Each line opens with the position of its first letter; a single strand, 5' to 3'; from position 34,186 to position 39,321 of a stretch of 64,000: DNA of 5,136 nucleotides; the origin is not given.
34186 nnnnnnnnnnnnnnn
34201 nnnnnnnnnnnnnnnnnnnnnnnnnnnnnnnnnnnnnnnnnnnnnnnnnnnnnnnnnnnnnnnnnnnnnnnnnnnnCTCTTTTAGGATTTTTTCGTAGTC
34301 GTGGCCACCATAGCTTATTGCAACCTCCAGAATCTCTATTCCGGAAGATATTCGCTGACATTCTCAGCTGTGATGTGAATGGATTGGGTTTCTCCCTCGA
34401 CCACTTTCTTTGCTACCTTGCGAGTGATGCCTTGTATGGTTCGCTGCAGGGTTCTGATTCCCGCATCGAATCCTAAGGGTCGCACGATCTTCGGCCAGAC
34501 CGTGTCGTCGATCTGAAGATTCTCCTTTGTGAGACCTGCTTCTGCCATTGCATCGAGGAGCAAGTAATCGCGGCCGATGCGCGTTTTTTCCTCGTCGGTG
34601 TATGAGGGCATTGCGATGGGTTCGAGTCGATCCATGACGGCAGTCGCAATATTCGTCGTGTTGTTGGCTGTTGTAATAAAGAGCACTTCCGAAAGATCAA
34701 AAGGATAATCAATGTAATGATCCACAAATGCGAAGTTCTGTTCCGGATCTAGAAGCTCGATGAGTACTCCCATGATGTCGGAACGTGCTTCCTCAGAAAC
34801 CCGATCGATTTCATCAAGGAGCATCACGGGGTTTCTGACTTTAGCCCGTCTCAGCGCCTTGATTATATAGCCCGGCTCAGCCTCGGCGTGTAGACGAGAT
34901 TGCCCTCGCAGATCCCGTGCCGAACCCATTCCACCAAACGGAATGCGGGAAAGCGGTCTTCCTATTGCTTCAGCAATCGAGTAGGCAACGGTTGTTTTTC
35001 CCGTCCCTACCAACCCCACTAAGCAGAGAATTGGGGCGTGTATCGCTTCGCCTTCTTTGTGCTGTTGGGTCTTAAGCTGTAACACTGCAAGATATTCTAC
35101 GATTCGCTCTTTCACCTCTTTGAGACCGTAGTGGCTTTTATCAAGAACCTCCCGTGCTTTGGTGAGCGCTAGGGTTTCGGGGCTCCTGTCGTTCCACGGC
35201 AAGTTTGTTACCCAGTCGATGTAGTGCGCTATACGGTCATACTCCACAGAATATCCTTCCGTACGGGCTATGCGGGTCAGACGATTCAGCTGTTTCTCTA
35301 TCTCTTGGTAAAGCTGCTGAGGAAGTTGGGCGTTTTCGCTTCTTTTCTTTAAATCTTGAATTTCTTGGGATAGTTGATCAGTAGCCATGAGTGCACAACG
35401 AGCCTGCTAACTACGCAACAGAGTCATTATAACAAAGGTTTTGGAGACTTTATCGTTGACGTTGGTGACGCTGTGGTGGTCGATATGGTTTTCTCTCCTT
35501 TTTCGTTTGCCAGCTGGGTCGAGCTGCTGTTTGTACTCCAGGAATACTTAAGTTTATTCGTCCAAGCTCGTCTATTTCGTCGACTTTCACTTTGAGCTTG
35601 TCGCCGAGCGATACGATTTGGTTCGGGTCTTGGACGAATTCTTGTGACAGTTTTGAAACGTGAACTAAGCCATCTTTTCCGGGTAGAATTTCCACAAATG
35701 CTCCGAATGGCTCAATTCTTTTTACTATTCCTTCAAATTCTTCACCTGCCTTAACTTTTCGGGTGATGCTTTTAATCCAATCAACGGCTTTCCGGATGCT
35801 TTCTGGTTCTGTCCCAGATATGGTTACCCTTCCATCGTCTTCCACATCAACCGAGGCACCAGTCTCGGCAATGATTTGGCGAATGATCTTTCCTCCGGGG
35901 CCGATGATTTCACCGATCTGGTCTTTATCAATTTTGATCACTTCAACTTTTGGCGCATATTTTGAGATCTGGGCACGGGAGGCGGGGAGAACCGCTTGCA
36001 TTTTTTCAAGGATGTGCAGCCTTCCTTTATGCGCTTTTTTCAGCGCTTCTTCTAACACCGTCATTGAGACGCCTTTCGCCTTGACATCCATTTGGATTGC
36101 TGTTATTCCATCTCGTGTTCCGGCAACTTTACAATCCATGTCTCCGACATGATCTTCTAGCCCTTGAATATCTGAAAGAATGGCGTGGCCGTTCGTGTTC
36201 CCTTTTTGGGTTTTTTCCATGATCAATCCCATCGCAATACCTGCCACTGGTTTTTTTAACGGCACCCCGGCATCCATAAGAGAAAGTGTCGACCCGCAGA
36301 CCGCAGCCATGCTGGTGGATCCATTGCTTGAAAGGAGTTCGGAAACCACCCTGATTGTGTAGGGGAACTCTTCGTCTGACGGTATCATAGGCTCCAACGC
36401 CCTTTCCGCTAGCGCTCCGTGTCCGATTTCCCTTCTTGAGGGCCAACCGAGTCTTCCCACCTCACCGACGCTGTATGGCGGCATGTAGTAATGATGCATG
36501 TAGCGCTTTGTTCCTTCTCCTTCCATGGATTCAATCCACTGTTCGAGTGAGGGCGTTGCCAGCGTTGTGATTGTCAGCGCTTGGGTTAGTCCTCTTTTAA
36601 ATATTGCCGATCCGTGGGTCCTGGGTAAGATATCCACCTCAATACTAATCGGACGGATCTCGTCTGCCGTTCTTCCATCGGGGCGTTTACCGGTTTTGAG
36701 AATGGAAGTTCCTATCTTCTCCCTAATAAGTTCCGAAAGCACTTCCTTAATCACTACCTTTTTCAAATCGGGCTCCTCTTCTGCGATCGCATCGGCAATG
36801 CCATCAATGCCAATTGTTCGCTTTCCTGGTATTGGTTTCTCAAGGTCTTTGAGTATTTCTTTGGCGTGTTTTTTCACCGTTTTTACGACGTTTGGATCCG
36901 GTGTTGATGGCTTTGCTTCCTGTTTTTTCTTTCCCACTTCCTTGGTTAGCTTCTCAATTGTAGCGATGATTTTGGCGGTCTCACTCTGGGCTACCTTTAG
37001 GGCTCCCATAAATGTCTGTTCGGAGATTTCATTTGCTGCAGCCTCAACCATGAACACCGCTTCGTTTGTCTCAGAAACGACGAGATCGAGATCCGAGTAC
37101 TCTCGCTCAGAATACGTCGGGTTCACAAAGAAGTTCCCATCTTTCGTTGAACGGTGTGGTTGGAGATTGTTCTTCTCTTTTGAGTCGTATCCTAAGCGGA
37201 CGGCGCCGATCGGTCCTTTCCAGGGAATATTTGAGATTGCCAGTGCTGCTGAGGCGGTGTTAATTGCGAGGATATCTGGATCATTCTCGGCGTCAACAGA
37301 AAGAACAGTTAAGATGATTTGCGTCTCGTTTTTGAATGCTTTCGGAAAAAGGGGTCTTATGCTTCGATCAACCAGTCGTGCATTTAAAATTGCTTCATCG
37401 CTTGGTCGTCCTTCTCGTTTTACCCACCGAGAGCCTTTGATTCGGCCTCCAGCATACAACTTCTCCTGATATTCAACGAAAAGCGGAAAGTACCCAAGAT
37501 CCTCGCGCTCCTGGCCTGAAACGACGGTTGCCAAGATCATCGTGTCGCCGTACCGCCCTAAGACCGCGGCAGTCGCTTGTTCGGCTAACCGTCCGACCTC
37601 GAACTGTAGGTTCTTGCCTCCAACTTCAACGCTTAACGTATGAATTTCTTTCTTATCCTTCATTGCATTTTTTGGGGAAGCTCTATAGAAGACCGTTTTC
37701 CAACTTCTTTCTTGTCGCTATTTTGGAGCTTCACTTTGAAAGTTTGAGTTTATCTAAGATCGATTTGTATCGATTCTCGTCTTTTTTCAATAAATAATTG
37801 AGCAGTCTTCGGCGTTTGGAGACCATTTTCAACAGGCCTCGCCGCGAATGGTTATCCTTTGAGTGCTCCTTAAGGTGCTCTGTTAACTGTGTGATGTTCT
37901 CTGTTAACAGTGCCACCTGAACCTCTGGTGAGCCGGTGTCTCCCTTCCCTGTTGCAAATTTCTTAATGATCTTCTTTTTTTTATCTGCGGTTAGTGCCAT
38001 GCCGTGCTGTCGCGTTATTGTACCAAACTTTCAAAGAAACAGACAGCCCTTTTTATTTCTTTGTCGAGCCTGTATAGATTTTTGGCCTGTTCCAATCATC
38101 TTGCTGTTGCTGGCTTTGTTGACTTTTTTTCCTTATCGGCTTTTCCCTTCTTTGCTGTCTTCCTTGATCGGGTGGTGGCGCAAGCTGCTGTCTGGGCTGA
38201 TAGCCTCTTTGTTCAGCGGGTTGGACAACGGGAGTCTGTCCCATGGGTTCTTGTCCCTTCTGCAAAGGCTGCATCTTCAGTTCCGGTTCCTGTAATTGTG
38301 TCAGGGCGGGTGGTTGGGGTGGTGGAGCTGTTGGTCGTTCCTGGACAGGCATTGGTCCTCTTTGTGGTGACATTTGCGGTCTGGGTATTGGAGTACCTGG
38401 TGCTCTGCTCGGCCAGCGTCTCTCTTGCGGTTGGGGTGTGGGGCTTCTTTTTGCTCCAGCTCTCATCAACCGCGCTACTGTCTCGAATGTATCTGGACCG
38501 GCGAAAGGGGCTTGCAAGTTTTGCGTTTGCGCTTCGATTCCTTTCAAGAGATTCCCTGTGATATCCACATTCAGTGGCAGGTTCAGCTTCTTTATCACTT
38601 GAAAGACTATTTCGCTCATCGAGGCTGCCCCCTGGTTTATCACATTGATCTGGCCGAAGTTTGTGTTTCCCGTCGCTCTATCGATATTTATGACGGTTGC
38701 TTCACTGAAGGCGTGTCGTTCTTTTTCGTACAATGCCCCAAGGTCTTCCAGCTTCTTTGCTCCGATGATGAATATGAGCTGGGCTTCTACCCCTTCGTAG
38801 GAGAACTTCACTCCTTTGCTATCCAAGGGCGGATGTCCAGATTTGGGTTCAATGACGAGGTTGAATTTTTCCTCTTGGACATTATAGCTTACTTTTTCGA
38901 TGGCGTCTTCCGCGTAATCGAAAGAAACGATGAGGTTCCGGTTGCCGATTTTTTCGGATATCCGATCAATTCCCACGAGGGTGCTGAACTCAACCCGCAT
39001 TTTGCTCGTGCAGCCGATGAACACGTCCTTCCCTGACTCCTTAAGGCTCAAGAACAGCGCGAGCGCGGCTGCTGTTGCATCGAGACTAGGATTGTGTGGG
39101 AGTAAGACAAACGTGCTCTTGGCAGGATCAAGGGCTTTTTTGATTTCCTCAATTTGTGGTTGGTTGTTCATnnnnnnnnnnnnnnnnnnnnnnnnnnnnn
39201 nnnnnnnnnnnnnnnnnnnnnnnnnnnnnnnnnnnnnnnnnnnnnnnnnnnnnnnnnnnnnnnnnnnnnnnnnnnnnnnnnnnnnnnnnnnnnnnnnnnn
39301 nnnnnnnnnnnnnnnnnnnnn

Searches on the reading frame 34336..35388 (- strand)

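Call 62: search_protein_families(library=pfam, proteins=[window:34336-35388:-], max_evalue=0.001)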
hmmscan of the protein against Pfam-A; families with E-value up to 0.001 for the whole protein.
window:34336-35388:- (350 aa): 5 families
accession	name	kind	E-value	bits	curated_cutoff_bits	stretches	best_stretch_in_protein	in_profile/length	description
PF00004.35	AAA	-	7.4e-17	62.5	21.2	1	121-257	1-125/131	ATPase family associated with various cellular activities (AAA)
PF22667.2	Lon_lid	-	6.5e-12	45.4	27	1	283-335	2-55/57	Lon protease AAA+ ATPase lid domain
PF07728.20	AAA_5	-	2.2e-09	37.9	22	1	121-243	2-123/139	AAA domain (dynein-related subfamily)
PF13401.12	AAA_22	-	6e-05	23.8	27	1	117-214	4-109/130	AAA domain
PF07726.17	AAA_3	-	0.00072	19.9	27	0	123-210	4-87/131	ATPase family associated with various cellular activities (AAA)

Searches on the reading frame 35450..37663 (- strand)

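Call 62: search_protein_families(library=pfam, proteins=[window:35450-37663:-], max_evalue=0.001)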
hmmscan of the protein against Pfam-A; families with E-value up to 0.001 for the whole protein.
window:35450-37663:- (737 aa): 6 families
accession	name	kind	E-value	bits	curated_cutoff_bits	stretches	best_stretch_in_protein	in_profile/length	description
PF01138.27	RNase_PH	-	7.5e-55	185.3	25.5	2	335-468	1-130/130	3' exoribonuclease family, domain 1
PF00575.29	S1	-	9.3e-20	71.2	22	1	636-707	1-73/74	S1 RNA binding domain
PF03725.20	RNase_PH_C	-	2.8e-16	59.6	20.8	2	175-227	12-66/67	3' exoribonuclease family, domain 2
PF00013.35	KH_1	-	1.2e-14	54.2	21.5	1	574-631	2-65/66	KH domain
PF23459.1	S1_RRP5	-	1.1e-05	26.4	27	1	638-694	2-58/72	RRP5 S1 domain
PF22675.2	KH-I_KHDC4-BBP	-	0.00029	21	30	0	583-617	8-42/76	KHDC4/BBP-like, KH-domain type I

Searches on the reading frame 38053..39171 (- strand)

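Call 62: search_protein_families(library=pfam, proteins=[window:38053-39171:-], max_evalue=0.001)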
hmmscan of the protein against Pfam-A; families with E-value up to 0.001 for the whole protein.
window:38053-39171:- (372 aa): 1 family
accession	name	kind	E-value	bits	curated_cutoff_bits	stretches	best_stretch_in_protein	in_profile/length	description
PF01368.27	DHH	-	0.0003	21.5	28.1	0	26-205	7-118/125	DHH family, N-terminal domain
